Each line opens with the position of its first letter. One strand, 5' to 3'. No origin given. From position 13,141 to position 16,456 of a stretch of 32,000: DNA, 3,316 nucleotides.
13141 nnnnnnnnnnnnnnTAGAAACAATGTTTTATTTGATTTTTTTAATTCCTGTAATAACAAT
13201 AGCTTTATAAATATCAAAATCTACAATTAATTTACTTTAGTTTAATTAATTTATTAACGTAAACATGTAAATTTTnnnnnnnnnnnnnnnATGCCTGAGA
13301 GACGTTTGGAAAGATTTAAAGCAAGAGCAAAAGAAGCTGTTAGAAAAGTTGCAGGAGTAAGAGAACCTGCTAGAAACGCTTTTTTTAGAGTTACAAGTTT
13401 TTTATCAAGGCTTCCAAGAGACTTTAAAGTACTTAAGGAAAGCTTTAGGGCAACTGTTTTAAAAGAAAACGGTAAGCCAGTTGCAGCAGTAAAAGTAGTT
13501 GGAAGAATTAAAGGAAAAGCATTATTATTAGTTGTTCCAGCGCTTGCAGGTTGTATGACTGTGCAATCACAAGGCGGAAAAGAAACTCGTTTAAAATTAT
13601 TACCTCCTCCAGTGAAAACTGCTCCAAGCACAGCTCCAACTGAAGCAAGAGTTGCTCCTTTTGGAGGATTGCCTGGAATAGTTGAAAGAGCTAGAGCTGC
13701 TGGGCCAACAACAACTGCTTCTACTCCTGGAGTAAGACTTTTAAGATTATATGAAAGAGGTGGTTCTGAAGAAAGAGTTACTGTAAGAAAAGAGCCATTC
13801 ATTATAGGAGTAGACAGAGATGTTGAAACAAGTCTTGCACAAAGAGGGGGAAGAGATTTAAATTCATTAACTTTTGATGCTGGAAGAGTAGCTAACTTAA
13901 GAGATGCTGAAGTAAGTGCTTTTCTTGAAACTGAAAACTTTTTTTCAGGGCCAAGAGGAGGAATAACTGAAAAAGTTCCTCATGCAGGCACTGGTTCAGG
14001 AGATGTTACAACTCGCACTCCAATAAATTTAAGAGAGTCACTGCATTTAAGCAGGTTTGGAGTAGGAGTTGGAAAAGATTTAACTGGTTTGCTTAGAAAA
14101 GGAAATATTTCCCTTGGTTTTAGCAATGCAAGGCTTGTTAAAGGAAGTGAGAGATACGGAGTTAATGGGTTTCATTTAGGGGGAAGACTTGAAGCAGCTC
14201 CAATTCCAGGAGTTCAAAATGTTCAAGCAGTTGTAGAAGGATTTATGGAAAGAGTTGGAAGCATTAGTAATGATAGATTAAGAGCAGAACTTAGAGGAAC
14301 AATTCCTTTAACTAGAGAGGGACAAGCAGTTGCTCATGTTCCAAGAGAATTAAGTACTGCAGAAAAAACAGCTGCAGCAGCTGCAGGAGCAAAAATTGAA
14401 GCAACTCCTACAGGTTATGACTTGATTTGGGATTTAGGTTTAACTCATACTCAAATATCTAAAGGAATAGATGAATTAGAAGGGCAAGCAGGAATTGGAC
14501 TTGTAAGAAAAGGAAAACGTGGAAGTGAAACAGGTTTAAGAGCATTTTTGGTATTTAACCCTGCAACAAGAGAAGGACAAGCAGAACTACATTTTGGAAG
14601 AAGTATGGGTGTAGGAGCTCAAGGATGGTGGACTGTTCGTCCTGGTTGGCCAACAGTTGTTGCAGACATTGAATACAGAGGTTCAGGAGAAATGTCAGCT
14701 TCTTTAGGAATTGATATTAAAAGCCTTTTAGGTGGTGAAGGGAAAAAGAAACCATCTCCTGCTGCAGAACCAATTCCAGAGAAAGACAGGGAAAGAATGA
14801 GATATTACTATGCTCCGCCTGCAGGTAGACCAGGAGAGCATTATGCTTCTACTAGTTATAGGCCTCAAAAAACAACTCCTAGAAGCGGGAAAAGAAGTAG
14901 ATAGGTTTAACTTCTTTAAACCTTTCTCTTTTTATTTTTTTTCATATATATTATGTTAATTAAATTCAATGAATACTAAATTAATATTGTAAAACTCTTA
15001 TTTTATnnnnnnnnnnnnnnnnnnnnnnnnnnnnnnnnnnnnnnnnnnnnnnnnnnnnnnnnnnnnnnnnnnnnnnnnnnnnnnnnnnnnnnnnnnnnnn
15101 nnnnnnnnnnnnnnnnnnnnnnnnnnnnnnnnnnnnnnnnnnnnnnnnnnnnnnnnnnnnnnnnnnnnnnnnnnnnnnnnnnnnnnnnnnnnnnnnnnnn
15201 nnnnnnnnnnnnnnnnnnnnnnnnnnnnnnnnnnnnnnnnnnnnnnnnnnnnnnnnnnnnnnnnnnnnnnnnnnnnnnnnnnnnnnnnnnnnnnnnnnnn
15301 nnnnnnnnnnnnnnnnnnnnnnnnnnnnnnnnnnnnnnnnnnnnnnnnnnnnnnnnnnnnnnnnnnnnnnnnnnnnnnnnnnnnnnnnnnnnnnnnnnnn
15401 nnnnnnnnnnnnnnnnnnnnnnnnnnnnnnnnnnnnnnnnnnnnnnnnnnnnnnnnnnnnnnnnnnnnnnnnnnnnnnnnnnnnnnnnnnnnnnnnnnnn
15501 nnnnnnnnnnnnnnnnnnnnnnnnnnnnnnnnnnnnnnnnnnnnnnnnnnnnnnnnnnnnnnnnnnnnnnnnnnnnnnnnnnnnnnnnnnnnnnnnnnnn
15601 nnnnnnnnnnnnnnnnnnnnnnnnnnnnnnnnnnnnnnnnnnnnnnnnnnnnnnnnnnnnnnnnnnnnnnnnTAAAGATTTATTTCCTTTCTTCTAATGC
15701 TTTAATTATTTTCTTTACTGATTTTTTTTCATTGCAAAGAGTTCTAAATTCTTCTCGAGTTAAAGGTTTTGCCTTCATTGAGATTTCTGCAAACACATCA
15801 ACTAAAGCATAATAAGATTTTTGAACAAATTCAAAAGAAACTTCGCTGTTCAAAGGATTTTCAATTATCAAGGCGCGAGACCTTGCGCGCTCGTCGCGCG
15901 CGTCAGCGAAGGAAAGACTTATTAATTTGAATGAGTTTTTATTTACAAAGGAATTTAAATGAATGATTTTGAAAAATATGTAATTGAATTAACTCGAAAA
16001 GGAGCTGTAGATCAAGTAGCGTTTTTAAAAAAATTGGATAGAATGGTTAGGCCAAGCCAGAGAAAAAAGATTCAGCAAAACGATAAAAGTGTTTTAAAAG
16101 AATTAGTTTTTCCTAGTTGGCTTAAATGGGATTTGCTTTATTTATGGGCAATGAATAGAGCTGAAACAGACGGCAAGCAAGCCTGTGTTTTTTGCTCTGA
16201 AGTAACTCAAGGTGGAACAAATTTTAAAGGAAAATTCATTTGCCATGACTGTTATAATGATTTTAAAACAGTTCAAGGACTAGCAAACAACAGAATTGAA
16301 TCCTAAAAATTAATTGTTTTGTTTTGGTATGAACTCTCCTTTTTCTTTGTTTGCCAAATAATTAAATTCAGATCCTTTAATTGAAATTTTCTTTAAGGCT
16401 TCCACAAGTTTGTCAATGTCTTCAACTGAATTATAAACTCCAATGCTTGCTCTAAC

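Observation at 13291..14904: Compositionally aberrant 537-aa Arg/Gly/Ala-rich protein with an internal lipobox and strong expression signals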

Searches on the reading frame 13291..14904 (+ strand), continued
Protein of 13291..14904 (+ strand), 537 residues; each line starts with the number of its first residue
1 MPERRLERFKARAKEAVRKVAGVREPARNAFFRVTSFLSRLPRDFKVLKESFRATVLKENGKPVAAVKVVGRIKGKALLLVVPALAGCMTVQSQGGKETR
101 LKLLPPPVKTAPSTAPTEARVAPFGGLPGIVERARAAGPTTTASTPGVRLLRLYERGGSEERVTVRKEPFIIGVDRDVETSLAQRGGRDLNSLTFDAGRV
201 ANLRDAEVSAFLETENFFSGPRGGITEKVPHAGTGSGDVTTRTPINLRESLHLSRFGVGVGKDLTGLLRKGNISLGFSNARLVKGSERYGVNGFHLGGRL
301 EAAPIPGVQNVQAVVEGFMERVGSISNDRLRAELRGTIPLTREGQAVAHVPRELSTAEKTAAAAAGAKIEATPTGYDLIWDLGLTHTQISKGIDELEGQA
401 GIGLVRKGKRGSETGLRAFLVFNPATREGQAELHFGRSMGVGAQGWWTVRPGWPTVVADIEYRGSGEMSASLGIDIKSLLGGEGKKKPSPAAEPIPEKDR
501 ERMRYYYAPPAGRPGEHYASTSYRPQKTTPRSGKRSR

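Call 58: fold_search(model_id=the predicted structure, library=pdb)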
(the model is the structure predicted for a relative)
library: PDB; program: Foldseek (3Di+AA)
matches with E <= 10: 142; with E <= 0.001: 0
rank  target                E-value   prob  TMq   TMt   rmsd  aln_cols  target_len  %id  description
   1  3ch8_A                7.7e-01  0.11  0.08  0.17  19.4       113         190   10  The crystal structure of PDZ-Fibronectin fusion protein (released 2009-03-31)
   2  7ky6_A                8.6e-01  0.15  0.08  0.05  15.3       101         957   13  Structure of the S. cerevisiae phosphatidylcholine flippase Dnf1-Lem3 complex in the apo E1 state (released 2021-01-06)
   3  9y49_CU               9.7e-01  0.08  0.05  0.17  11.1        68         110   12  Structure of tuco-tuco ribosome with P/E tRNA and eEF2 (rotated) (released 2026-02-18)
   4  2qbw_A                9.7e-01  0.05  0.05  0.12  19.9       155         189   10  The crystal structure of PDZ-Fibronectin fusion protein (released 2008-04-22)
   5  9f1b_BU               1.9e+00  0.08  0.06  0.19   9.2        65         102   11  Mammalian ternary complex of a translating 80S ribosome, NAC and NatA/E (released 2024-08-21)
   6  9y4g_CU               1.9e+00  0.06  0.06  0.19  11.2        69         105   13  Structure of tuco-tuco ribosome (rotated, tRNAs, and mRNA) (released 2026-02-18)
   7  7o7y_BU               2.0e+00  0.11  0.06  0.21   8.6        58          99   12  Rabbit 80S ribosome stalled close to the mutated SARS-CoV-2 slippery site by a pseudoknot (high resolution) (released 2021-06-02)
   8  9ndp_U                2.1e+00  0.11  0.06  0.20   9.9        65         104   11  Structure of stalled ribosome and nascent chain in complex with NMT2 and NAC (released 2025-09-10)
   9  8fkz_LF               2.2e+00  0.06  0.06  0.18   9.3        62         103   13  Human nucleolar pre-60S ribosomal subunit (State G) (released 2023-07-12)
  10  3h7n_A                2.4e+00  0.06  0.07  0.06   9.4        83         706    7  Structure of Nup120 (released 2009-08-18)
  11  7qwq_U                2.4e+00  0.05  0.06  0.18  11.8        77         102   12  Ternary complex of ribosome nascent chain with SRP and NAC (released 2022-03-16)
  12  9mr4_U                2.6e+00  0.09  0.06  0.21  10.0        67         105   12  NAC: Ribosome nascent chain complex(Oxa1L) (released 2025-08-20)
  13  8chu_B                2.6e+00  0.06  0.07  0.22  16.0       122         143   11  Crystal structure of human PURA repeat I-II K97E mutant (released 2024-02-21)
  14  8vvp_T                2.6e+00  0.06  0.06  0.18   8.9        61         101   11  Codon sampling state obtained from Anisomycin-treated mammalian ribosomes (released 2025-07-30)
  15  6yfk_AA               2.8e+00  0.08  0.07  0.18  12.4        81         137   11  Virus-like particle of bacteriophage ESE007 (released 2020-09-02)
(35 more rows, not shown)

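Call 59: search_solved_structures(query=A2, max_evalue=10, show_alignments=3)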
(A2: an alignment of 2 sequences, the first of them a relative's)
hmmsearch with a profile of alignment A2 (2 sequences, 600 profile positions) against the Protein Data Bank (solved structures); distinct sequences matched with E-value up to 10: 4.
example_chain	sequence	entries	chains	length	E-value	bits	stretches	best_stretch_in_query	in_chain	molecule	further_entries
6jqd_A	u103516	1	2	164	0.073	14.7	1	101-197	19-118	Carbonic anhydrase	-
6xu6_CQ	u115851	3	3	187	0.2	13.2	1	53-101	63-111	60S ribosomal protein L18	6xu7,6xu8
4v6w_CQ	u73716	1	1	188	0.2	13.2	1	53-101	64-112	60S ribosomal protein L18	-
3mbr_X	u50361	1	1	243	1.8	10.1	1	215-282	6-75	Glutamine cyclotransferase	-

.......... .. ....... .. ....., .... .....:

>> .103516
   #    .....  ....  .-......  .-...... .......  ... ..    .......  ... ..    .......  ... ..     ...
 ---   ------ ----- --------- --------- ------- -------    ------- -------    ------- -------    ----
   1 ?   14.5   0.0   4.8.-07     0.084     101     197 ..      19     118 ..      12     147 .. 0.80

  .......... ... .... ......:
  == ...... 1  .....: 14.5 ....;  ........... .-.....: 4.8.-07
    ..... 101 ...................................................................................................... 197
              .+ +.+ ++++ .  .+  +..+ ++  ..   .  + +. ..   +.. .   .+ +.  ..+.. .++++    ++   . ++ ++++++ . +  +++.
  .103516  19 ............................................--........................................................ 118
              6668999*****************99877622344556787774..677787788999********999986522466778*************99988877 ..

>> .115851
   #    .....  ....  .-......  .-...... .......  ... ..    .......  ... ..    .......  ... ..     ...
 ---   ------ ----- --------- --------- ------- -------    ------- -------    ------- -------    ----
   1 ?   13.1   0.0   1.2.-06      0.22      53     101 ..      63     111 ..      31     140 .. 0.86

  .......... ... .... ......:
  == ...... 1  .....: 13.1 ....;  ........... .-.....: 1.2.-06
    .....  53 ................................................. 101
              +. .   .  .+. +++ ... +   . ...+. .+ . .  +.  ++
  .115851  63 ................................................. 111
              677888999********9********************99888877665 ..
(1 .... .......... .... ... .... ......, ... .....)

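Call 60: search_protein_families(library=padloc, proteins=[window:13291-14901:+, P0003], max_evalue=0.1)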
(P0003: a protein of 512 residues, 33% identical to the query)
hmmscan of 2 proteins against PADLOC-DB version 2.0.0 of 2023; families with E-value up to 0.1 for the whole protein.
window:13291-14901:+ (537 aa): 0 families

P0003 (512 aa): 0 families

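Call 87: search_dna_similar(query=window:13291-14901:+, collection=phages, mode=protein, max_evalue=0.01, max_rows=5)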
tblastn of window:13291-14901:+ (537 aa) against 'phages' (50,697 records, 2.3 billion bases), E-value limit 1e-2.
No match.

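Call 88: search_dna_similar(query=window:13291-14901:+, collection=plasmids, mode=protein, max_evalue=0.01, max_rows=5)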
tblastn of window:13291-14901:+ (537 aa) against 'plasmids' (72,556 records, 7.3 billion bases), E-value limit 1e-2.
No match.

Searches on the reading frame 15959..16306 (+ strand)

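Call 13: search_protein_families(library=pfam, proteins=[window:15959-16306:+], max_evalue=0.01)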
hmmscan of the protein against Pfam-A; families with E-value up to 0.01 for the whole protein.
window:15959-16306:+ (115 aa): 1 family
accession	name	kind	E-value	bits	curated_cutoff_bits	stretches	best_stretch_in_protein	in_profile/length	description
PF10764.14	Gin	-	0.00033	21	27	1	76-101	1-26/45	Inhibitor of sigma-G Gin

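Call 39: search_protein_families(library=phrogs, proteins=[window:15959-16306:+], max_evalue=0.1)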
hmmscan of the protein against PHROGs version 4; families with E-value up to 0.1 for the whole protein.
window:15959-16306:+ (115 aa): 0 families

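Call 60: search_protein_families(library=padloc, proteins=[window:15959-16306:+], max_evalue=0.1)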
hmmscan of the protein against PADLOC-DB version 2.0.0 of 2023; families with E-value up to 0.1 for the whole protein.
window:15959-16306:+ (115 aa): 0 families
